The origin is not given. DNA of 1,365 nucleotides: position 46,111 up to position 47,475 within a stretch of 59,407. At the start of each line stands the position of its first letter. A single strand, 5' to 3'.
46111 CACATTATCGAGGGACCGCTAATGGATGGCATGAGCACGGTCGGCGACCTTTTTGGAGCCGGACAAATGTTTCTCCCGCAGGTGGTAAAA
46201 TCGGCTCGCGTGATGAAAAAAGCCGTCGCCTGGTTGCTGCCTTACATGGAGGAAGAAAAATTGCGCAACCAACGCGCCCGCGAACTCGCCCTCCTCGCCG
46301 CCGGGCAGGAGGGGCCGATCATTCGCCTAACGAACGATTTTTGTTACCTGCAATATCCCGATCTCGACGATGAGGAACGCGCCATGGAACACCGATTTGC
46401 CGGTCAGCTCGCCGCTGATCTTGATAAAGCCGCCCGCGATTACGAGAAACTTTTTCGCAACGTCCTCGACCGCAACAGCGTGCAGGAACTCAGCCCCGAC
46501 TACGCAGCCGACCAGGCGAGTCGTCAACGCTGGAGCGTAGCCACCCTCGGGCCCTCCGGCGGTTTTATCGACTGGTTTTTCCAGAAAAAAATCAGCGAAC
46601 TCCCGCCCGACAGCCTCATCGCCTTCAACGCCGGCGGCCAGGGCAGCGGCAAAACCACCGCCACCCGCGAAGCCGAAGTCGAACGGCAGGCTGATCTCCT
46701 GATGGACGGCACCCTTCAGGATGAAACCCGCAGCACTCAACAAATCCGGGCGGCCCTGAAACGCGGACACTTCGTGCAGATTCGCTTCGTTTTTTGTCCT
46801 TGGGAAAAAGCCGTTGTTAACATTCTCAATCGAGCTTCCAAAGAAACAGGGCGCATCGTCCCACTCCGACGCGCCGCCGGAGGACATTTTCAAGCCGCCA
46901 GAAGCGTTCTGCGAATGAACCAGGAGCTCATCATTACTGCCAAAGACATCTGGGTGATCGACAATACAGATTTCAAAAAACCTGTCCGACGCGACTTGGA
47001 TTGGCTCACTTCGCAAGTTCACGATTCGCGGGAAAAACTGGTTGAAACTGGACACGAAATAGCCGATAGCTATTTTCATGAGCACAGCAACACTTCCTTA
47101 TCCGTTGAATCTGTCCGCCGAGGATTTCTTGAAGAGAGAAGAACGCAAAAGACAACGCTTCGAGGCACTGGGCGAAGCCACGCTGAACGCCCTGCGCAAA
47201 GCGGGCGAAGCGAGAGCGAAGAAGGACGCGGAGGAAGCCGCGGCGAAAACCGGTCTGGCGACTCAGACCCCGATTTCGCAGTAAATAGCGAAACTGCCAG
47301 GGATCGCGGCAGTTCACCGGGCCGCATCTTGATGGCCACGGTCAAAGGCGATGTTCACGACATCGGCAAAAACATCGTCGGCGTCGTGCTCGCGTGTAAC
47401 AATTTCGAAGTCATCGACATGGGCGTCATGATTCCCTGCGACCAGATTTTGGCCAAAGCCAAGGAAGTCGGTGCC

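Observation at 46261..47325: Zeta-toxin-like P-loop domain inserted in frame into the cap-to-Rossmann linker of cobalamin-dependent methionine synthase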

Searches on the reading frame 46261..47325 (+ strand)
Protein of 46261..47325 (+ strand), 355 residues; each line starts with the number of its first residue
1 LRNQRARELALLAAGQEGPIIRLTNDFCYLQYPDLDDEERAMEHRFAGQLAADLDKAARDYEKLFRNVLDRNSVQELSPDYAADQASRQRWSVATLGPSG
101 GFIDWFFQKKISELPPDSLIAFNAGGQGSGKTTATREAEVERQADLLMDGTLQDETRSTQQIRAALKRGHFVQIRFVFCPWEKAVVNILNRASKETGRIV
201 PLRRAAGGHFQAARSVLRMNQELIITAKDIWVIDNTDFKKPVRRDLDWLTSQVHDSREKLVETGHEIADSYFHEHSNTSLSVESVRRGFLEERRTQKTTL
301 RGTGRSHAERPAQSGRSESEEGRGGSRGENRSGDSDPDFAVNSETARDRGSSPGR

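Call 3: search_protein_families(library=pfam, proteins=[window:46261-47325:+], max_evalue=1)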
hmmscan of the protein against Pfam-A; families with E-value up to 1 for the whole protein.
window:46261-47325:+ (355 aa): 1 family
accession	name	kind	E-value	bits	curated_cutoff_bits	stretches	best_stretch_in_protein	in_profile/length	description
PF06414.18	Zeta_toxin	-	4.6e-12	46.2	22.3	1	140-237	92-189/199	Zeta toxin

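Call 4: search_protein_families(library=ncbifam, proteins=[window:46261-47325:+], max_evalue=1)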
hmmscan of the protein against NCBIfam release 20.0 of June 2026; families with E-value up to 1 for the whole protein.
window:46261-47325:+ (355 aa): 0 families

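Call 5: find_homologous_proteins(query=window:46261-47325:+, max_evalue=0.001)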
Query window:46261-47325:+ (355 aa): 7 proteins with E <= 0.001 among 8000 candidates.
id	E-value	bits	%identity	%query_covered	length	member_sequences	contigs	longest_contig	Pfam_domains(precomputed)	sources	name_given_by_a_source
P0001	5.7e-98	346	62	72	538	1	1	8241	PF06414.19,PF02607.23,PF02310.25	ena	-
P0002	3.2e-90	321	68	62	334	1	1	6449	PF06414.19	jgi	jgi:hypothetical protein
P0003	3.1e-79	285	68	57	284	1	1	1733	PF06414.19,PF02607.23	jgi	jgi:hypothetical protein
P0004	5.8e-73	264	49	77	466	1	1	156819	PF06414.19,PF02607.23,PF02310.25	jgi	jgi:hypothetical protein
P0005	6.0e-68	248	39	98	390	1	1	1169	PF06414.19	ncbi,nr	ncbi:MAG: zeta toxin family protein, partial [Prosthecobacter sp.]|nr:zeta toxin family protein [Pro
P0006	1.1e-56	210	52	59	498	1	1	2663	PF06414.19,PF02607.23,PF00809.29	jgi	jgi:hypothetical protein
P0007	3.6e-54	202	49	59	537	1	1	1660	PF06414.19,PF02607.23,PF00809.29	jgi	jgi:hypothetical protein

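Call 6: search_solved_structures(query=window:46261-47325:+, max_evalue=10, show_alignments=3)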
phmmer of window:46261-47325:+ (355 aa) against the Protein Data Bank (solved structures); distinct sequences matched with E-value up to 10: 0.
